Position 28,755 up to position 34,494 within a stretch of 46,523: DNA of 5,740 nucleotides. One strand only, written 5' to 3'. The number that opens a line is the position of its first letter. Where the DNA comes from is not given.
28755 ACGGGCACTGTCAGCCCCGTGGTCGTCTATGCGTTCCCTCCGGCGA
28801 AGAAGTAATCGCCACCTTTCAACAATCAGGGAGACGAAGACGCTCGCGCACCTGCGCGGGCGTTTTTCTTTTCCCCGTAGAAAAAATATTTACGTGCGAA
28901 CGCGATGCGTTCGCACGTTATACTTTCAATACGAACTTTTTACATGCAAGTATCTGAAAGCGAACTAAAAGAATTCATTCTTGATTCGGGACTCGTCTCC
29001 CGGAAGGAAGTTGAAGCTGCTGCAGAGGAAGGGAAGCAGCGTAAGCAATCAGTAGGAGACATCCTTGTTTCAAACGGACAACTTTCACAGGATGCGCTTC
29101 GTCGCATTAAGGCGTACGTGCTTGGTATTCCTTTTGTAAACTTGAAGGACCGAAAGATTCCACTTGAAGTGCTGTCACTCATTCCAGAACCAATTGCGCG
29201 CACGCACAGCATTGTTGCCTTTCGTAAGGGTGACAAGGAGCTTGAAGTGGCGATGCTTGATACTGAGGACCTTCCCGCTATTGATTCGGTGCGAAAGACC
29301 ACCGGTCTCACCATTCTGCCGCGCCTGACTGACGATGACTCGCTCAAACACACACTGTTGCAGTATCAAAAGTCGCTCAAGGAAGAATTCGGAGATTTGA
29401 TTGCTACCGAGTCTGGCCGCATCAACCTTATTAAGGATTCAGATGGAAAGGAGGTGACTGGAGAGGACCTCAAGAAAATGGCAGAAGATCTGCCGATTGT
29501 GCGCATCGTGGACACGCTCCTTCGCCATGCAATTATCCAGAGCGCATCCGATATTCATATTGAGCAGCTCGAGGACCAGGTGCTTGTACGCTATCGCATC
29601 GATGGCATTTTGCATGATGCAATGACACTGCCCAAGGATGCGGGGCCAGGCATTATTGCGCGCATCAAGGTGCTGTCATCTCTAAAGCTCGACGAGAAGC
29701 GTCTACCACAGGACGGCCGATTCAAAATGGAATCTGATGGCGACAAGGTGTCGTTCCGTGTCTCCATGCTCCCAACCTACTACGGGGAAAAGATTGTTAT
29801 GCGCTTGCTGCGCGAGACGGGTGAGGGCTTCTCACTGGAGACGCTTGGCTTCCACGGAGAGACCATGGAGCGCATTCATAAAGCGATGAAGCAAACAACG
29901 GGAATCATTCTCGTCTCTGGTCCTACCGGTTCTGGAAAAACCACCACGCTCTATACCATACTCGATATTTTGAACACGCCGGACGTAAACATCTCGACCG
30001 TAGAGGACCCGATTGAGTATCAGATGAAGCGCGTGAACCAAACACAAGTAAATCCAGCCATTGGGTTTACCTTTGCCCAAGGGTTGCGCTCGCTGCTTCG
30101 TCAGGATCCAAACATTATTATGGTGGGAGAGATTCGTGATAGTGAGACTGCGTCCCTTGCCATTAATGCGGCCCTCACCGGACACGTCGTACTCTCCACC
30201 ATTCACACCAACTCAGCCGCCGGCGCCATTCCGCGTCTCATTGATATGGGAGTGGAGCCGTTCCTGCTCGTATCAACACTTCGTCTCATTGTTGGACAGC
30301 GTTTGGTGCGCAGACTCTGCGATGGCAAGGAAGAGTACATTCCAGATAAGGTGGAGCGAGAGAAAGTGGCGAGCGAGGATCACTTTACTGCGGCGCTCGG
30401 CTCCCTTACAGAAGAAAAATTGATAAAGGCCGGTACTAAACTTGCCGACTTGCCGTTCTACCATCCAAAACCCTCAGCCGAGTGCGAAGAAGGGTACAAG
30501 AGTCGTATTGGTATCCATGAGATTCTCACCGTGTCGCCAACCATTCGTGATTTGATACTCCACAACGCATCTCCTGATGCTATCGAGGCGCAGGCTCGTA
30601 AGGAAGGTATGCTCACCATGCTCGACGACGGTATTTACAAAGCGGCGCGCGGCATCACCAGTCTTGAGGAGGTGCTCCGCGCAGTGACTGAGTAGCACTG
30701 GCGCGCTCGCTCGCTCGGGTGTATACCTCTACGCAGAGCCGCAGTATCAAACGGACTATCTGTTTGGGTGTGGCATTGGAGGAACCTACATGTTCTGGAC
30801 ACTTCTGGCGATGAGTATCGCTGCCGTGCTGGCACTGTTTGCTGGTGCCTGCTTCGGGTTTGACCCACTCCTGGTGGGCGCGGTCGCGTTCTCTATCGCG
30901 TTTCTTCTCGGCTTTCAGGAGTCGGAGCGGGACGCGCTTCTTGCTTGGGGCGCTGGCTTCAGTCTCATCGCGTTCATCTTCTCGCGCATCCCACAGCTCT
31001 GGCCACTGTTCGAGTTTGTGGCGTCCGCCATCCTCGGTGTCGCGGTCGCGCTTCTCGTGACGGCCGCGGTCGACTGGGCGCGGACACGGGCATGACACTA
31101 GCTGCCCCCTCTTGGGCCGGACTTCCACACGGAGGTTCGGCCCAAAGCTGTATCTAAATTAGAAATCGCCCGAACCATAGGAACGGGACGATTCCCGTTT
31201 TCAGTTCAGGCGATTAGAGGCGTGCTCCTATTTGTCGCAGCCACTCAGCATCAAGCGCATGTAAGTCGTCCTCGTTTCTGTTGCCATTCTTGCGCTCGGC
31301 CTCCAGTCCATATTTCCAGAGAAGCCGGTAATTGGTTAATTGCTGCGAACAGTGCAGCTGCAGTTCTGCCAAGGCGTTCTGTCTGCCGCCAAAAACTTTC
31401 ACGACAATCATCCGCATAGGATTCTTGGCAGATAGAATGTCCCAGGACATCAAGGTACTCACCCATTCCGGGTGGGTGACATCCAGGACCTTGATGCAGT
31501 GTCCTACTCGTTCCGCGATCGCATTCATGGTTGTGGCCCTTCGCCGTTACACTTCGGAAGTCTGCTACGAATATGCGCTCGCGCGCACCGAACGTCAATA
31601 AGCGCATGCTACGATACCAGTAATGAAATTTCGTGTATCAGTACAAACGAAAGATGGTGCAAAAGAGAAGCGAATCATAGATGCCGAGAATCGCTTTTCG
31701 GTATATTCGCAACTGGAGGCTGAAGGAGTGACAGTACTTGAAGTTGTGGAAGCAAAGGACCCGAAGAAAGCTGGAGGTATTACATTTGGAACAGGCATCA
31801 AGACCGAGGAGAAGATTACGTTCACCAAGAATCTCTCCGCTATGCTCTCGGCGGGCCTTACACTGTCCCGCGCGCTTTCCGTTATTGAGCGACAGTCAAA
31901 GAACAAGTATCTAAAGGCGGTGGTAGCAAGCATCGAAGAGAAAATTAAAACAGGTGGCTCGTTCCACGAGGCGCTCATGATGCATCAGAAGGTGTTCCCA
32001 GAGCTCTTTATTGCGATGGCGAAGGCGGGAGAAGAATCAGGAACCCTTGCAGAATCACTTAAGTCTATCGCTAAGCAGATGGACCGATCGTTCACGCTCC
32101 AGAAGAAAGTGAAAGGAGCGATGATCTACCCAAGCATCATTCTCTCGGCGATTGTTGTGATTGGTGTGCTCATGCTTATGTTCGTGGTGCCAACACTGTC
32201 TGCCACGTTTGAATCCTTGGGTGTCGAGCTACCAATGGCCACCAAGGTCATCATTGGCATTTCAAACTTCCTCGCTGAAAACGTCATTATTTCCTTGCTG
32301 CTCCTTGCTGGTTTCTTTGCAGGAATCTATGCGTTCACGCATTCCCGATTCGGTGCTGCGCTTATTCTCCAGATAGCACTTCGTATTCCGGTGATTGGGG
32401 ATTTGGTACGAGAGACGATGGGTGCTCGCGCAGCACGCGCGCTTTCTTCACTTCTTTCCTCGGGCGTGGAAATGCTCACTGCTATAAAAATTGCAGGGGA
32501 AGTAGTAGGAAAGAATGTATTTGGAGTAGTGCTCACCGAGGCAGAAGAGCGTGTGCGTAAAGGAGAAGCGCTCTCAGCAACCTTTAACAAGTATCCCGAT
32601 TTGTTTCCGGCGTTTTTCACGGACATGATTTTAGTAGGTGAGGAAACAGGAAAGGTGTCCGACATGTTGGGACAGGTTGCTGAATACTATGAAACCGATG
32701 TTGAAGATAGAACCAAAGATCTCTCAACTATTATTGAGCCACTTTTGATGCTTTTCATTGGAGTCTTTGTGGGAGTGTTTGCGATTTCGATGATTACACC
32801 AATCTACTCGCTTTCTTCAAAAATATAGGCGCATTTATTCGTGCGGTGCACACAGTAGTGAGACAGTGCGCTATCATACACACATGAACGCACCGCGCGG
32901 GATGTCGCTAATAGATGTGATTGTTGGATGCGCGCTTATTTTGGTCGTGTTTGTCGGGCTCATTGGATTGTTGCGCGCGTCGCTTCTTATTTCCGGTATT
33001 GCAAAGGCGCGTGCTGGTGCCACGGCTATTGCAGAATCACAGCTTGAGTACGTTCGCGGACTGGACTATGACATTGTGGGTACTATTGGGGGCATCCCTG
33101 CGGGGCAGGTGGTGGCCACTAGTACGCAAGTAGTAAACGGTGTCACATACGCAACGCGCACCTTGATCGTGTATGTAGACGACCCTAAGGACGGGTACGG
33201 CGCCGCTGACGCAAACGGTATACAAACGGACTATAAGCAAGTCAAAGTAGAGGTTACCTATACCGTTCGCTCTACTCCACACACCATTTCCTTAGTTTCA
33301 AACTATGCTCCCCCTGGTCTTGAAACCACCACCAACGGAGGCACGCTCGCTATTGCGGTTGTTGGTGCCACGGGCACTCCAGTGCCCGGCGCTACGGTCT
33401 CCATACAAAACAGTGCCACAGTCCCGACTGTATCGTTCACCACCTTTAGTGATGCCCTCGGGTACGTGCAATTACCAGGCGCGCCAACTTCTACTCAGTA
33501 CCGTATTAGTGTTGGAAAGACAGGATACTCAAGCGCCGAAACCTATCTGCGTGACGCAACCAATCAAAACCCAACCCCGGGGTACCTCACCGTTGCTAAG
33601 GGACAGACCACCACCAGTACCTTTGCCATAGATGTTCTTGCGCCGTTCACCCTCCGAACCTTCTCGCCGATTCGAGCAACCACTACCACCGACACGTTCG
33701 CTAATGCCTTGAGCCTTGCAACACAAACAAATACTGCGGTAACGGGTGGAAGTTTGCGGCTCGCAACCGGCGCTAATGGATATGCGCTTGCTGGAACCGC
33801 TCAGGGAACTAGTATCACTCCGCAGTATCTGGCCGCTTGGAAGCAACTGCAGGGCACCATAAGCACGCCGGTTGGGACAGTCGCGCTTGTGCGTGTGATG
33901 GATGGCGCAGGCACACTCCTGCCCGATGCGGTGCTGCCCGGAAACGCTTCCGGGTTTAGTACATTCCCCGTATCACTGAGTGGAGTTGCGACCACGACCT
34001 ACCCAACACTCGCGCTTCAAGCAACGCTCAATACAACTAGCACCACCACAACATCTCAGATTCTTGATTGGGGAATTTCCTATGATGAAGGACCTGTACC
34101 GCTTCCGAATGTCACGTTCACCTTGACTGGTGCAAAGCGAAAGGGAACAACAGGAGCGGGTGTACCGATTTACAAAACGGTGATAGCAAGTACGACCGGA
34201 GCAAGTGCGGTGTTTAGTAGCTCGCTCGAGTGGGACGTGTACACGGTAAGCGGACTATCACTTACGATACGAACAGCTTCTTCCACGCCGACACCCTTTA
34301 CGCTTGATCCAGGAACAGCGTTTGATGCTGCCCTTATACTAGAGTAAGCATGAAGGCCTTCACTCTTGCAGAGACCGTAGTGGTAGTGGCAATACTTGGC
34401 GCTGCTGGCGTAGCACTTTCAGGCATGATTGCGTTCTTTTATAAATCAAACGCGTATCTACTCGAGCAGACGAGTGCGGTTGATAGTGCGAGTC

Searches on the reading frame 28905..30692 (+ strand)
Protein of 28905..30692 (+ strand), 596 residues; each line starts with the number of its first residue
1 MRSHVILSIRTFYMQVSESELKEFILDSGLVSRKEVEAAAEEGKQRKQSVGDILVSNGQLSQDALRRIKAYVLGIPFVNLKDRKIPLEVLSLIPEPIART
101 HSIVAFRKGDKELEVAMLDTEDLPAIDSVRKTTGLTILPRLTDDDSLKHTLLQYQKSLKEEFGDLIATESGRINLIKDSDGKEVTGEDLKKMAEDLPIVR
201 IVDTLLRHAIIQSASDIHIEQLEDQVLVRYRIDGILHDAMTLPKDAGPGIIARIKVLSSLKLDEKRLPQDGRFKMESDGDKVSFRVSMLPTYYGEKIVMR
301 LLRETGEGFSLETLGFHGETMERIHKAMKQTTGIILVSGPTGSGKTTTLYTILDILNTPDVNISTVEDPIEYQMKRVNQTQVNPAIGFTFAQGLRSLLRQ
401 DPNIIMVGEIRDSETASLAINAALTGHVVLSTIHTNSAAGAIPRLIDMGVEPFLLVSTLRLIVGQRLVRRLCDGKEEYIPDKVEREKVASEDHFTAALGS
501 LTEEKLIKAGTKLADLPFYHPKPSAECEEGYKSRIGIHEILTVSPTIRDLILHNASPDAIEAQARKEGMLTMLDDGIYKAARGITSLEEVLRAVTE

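Call 81: search_protein_families(library=pfam, proteins=[window:28905-30692:+], max_evalue=0.00001)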
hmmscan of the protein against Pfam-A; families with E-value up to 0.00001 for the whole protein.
window:28905-30692:+ (596 aa): 2 families
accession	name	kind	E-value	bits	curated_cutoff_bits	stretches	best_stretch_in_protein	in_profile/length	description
PF00437.27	T2SSE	-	2.5e-124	415.1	24.9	1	193-592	3-370/370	Type II/IV secretion system protein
PF05157.20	MshEN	-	4.3e-13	49.5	23.1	1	73-159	1-88/90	MshEN domain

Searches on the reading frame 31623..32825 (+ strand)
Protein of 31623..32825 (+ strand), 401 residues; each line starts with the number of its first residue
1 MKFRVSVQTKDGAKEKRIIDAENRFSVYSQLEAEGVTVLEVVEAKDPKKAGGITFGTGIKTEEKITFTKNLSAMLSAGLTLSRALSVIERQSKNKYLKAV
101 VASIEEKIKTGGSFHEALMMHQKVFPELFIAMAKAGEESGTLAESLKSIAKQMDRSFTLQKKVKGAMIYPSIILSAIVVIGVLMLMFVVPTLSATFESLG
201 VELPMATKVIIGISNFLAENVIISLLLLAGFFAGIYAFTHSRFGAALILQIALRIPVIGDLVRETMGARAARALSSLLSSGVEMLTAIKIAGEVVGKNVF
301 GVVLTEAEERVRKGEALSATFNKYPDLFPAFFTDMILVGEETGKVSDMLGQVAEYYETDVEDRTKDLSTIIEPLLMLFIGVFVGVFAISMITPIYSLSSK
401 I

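Call 105: search_protein_families(library=pfam, proteins=[window:31623-32825:+], max_evalue=0.00001)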
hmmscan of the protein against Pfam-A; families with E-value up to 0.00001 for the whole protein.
window:31623-32825:+ (401 aa): 1 family
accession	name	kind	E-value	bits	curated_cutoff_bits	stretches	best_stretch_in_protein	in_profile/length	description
PF00482.28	T2SSF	-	3.6e-60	201.8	25.2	2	67-190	1-125/125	Type II secretion system (T2SS), protein F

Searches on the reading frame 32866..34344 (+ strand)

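Call 105: search_protein_families(library=pfam, proteins=[window:32866-34344:+], max_evalue=0.00001)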
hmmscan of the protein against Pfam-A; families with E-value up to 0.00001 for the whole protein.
window:32866-34344:+ (493 aa): 1 family
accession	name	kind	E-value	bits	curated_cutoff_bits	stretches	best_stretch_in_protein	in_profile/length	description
PF13620.12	CarboxypepD_reg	-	3.4e-08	34.1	32.3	1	164-254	5-80/82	Carboxypeptidase regulatory-like domain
